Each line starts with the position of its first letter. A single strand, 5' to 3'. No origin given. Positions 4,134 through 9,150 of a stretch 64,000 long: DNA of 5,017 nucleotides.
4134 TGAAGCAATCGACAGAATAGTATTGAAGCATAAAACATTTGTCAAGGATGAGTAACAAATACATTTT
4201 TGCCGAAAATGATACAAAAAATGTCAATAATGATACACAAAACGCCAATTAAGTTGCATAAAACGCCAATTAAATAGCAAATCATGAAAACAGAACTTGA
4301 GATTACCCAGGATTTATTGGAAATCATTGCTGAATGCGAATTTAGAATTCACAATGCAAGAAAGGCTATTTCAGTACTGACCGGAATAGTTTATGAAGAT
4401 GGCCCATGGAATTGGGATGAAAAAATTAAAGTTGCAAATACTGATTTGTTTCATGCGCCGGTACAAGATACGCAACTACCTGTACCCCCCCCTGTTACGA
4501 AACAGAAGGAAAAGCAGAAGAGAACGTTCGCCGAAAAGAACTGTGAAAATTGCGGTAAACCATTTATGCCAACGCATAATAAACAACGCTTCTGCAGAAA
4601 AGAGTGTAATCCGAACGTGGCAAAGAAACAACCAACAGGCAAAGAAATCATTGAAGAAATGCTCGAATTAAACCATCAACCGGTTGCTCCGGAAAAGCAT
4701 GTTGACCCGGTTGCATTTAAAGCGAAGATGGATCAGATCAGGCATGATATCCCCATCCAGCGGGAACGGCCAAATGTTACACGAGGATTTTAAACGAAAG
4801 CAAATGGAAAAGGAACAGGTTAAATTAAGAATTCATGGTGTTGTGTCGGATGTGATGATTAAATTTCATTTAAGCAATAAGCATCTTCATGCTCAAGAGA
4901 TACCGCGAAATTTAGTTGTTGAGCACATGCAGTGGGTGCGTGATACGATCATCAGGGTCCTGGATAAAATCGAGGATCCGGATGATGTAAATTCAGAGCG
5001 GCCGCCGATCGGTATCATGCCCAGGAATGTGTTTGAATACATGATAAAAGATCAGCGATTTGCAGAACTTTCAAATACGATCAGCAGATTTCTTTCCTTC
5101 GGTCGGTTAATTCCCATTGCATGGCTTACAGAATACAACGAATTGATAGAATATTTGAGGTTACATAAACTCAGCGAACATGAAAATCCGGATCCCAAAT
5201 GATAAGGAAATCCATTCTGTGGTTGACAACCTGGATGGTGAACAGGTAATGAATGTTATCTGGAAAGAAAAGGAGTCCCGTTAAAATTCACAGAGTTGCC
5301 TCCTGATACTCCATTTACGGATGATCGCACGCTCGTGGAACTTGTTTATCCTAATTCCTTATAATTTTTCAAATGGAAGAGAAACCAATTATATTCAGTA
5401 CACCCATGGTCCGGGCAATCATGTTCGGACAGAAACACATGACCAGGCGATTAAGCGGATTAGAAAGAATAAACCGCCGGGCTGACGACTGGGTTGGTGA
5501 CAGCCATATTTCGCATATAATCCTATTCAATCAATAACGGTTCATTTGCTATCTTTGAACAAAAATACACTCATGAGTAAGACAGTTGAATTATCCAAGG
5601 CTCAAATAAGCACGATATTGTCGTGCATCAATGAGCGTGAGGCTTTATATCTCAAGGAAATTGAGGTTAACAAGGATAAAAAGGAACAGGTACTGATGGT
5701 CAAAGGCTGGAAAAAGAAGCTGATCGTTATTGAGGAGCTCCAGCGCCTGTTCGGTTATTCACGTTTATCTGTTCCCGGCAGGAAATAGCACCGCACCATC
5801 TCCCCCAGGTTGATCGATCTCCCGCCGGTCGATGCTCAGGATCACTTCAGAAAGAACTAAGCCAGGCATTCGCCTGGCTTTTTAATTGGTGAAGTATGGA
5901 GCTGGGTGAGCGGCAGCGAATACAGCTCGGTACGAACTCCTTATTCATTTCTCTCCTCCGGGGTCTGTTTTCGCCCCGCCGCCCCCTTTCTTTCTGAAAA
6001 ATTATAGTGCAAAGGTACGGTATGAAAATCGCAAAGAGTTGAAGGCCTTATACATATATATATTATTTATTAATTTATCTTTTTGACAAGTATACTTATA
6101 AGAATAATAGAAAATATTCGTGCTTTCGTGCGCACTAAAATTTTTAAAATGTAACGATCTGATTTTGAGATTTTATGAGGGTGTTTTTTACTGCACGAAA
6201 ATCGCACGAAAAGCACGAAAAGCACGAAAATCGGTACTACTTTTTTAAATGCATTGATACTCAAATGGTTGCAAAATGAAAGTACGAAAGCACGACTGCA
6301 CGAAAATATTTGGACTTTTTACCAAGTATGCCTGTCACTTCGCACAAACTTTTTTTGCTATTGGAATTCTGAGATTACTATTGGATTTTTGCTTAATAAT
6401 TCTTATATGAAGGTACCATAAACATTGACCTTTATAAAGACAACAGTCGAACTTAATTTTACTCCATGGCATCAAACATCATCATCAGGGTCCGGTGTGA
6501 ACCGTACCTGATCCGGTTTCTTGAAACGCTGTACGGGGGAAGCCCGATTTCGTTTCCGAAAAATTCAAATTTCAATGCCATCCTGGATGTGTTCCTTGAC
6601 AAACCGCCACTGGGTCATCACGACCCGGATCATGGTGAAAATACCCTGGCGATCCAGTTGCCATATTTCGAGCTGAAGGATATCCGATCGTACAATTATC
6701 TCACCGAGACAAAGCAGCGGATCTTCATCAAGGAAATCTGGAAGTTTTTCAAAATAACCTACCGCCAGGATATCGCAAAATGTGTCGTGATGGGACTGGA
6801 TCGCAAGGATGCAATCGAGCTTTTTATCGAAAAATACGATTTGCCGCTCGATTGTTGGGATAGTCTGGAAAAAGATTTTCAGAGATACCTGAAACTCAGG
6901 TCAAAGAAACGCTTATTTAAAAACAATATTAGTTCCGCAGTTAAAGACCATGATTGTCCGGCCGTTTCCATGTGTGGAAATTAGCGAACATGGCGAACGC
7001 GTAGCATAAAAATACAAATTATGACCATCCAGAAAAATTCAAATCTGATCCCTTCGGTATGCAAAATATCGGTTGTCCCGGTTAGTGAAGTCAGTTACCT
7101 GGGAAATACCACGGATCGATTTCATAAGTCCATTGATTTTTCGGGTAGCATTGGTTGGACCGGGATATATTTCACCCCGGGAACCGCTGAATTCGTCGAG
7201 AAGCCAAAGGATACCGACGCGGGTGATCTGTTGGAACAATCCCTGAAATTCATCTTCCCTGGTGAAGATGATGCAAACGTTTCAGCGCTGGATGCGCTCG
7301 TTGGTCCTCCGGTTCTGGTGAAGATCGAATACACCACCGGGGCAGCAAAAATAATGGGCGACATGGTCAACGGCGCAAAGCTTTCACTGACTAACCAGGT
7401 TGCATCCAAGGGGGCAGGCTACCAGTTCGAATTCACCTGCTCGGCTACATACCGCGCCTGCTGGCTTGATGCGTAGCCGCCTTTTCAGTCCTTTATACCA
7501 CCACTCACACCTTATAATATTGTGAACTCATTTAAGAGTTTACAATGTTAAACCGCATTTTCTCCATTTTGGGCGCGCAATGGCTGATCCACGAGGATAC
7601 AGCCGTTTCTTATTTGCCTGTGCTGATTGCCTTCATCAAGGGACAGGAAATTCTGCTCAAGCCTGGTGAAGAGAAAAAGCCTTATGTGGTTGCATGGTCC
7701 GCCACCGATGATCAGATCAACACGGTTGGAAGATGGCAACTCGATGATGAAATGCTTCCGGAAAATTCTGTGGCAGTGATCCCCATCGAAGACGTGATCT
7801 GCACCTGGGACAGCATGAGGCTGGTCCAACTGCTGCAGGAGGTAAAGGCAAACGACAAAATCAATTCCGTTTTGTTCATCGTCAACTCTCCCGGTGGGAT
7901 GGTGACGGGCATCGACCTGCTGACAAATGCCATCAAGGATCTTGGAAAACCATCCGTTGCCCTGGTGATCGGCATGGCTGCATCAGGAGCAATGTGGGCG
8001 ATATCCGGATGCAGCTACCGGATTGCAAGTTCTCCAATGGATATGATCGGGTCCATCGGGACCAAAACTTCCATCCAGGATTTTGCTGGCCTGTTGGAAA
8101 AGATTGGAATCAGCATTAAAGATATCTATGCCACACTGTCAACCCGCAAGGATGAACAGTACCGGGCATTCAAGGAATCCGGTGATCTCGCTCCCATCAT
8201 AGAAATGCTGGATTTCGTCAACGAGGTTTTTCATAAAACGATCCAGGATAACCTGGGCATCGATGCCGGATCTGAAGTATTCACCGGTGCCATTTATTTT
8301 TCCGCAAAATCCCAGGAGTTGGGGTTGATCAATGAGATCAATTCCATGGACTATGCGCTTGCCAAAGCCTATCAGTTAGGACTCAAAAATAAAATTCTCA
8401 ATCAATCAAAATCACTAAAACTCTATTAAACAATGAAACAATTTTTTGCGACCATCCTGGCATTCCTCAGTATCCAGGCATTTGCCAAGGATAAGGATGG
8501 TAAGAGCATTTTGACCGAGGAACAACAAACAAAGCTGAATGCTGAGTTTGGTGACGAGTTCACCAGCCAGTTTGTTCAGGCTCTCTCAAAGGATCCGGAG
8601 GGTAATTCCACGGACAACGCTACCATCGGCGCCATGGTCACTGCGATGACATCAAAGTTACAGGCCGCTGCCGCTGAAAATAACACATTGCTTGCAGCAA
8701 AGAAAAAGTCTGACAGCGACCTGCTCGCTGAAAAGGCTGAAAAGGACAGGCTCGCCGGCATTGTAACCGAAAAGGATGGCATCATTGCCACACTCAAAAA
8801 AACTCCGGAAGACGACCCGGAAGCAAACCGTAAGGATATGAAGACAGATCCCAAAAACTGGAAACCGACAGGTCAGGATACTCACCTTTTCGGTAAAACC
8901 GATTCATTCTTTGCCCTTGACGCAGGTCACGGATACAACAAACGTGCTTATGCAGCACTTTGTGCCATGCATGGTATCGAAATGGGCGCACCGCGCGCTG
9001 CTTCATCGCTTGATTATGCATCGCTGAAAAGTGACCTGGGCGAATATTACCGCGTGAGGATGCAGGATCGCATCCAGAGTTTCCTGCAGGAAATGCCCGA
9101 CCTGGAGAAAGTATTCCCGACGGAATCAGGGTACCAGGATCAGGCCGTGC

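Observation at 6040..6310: A/T-rich tract plus nine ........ iterons at the early/late boundary: candidate replication origin or late-operon control array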

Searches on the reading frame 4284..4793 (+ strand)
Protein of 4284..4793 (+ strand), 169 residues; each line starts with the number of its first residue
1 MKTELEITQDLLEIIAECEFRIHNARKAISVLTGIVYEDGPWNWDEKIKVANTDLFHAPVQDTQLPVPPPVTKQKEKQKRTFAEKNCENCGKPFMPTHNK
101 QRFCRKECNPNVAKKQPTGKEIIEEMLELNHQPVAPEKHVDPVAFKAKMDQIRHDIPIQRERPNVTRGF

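Call 9: search_protein_families(library=phrogs, proteins=[window:4284-4793:+], max_evalue=0.01)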
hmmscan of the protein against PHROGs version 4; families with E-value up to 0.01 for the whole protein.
window:4284-4793:+ (169 aa): 8 families
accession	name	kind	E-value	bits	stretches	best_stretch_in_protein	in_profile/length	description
phrog_1333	-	unknown function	1.4e-06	29.5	1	75-116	91-132/166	-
phrog_13750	-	unknown function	2.2e-05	25.7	1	78-117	11-49/104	-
phrog_1271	-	DNA, RNA and nucleotide metabolism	3.6e-05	24.3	1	75-114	171-206/361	HNH endonuclease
phrog_2308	-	unknown function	0.00024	22.2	1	73-109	89-126/138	-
phrog_8273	-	unknown function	0.00032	21.7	1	73-109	168-204/216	-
phrog_12986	-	unknown function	0.00049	21.3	1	83-117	5-39/130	-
phrog_15471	-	DNA, RNA and nucleotide metabolism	0.0009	20.1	1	75-118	94-137/183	HNH endonuclease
phrog_31911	-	unknown function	0.0042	18.4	1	82-120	4-42/121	-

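Call 10: search_protein_families(library=pfam, proteins=[window:4284-4793:+], max_evalue=0.01)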
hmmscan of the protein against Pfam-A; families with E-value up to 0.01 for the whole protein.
window:4284-4793:+ (169 aa): 1 family
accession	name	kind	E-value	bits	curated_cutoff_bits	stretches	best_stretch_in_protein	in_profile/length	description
PF05766.18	NinG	-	0.0037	17.5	25.4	1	83-120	5-42/193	Bacteriophage Lambda NinG protein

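Call 42: search_protein_families(library=ncbifam, proteins=[window:4284-4793:+], max_evalue=0.01)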
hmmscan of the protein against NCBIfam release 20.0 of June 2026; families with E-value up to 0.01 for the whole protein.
window:4284-4793:+ (169 aa): 0 families

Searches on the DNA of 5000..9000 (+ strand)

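Call 5: search_dna_similar(query=window:5000-9000:+, collection=phages, mode=near)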
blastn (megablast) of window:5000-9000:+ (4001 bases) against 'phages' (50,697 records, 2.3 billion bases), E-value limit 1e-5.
No match.

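Call 24: search_rna_families(source=window, start=5500, end=6700, threshold=evalue, max_evalue=1)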
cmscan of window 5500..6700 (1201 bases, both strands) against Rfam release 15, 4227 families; matches with E-value up to 1: 1.
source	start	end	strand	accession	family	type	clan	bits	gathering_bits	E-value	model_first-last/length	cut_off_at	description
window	5813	5885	+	RF02784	SorX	Gene; sRNA;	-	15.9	46.6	0.9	1-73/73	no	Singlet oxygen resistance RNA X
